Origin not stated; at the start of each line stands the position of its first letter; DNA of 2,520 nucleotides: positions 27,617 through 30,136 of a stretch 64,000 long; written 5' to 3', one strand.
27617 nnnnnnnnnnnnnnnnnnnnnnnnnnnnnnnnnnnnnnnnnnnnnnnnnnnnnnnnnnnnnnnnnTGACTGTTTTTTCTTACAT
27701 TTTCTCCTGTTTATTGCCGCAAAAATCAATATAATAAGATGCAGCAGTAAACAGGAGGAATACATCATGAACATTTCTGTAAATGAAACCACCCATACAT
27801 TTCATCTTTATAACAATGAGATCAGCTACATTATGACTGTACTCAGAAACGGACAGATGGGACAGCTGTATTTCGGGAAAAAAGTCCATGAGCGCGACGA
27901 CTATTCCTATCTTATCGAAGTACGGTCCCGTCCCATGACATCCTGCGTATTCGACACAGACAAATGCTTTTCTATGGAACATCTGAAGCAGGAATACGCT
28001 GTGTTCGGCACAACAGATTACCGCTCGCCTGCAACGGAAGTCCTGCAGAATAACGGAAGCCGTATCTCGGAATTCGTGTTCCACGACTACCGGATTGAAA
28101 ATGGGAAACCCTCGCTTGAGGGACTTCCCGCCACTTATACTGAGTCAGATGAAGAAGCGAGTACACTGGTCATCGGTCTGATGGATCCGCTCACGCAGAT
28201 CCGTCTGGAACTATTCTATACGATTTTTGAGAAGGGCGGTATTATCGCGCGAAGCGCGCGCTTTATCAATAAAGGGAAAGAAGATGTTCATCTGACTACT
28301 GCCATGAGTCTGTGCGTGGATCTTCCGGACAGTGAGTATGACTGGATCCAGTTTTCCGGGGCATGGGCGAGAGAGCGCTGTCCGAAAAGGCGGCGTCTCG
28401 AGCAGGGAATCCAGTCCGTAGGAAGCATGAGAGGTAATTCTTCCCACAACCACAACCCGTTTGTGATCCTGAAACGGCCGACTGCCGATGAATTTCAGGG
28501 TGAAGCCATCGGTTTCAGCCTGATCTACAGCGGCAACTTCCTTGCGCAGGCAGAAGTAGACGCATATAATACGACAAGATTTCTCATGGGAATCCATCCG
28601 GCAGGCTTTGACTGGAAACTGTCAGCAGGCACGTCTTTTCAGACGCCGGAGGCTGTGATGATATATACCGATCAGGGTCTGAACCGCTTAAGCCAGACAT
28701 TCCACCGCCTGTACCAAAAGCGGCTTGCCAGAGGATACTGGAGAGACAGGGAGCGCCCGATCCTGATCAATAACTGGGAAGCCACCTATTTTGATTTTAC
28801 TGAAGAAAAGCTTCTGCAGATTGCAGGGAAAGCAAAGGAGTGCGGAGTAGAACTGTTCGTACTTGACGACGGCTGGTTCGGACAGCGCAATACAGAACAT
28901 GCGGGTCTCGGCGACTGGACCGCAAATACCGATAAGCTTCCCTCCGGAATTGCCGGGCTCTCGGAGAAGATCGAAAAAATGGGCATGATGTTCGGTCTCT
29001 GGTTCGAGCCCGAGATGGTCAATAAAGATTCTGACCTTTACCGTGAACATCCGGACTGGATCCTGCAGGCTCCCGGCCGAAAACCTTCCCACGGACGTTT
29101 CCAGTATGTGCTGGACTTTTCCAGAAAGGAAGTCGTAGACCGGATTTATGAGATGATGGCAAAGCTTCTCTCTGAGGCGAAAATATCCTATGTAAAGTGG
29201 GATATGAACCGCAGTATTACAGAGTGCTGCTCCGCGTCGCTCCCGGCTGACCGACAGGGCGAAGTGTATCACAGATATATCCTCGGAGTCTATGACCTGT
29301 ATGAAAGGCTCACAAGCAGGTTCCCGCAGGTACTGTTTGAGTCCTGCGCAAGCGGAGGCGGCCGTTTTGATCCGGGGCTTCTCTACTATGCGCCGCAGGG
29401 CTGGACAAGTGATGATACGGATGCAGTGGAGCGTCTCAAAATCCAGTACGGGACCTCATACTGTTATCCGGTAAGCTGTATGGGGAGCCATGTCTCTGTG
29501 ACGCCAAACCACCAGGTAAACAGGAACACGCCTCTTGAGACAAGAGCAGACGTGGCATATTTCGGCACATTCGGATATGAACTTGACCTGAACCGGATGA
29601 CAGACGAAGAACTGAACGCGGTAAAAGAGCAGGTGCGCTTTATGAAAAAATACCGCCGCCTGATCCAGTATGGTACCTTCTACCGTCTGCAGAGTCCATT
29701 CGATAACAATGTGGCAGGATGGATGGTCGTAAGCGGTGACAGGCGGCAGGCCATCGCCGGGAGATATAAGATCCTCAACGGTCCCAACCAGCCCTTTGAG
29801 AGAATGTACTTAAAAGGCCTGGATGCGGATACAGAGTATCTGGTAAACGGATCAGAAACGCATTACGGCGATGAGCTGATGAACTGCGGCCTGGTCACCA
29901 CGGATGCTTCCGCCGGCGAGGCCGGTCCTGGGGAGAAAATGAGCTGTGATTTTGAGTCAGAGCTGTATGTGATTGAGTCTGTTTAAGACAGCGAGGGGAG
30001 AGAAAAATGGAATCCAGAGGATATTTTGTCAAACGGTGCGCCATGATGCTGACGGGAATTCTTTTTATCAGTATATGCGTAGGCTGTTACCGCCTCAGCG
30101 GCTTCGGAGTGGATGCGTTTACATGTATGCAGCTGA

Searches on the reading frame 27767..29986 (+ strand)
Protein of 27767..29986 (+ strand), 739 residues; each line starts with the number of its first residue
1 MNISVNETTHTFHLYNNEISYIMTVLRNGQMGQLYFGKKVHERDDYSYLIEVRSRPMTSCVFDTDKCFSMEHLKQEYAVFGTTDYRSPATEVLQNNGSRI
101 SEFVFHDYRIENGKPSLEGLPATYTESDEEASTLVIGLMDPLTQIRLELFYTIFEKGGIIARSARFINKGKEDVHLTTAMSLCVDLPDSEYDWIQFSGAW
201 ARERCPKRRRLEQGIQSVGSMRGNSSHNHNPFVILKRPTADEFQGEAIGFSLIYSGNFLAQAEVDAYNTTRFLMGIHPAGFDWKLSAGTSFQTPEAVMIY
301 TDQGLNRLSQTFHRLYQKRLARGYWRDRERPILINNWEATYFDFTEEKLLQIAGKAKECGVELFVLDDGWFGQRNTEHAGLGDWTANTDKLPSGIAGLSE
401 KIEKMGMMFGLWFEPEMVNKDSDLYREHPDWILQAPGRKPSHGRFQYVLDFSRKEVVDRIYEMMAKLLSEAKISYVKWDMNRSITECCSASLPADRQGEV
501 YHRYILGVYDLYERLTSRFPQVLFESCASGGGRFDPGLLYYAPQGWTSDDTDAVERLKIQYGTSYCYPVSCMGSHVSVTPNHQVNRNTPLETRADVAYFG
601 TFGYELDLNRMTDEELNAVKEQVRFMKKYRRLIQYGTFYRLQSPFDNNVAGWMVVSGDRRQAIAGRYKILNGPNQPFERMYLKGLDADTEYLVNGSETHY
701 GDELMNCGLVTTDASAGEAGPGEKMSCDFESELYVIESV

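Call 67: search_protein_families(library=pfam, proteins=[window:27767-29986:+], max_evalue=0.00001)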
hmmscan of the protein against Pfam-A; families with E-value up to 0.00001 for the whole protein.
window:27767-29986:+ (739 aa): 4 families
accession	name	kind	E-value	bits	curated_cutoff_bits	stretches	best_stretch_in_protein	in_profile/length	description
PF02065.24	Melibiase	-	1.8e-167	557.1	27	1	290-636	1-347/347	Melibiase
PF16875.11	Glyco_hydro_36N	-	5.6e-93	311.5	27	1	29-285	1-252/253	Glycosyl hydrolase family 36 N-terminal domain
PF16874.11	Glyco_hydro_36C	-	7.4e-19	68.4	27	1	650-736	2-77/77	Glycosyl hydrolase family 36 C-terminal domain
PF01055.32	Glyco_hydro_31_2nd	-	2e-06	27.8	23.5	1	345-512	20-193/328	Glycosyl hydrolases family 31 TIM-barrel domain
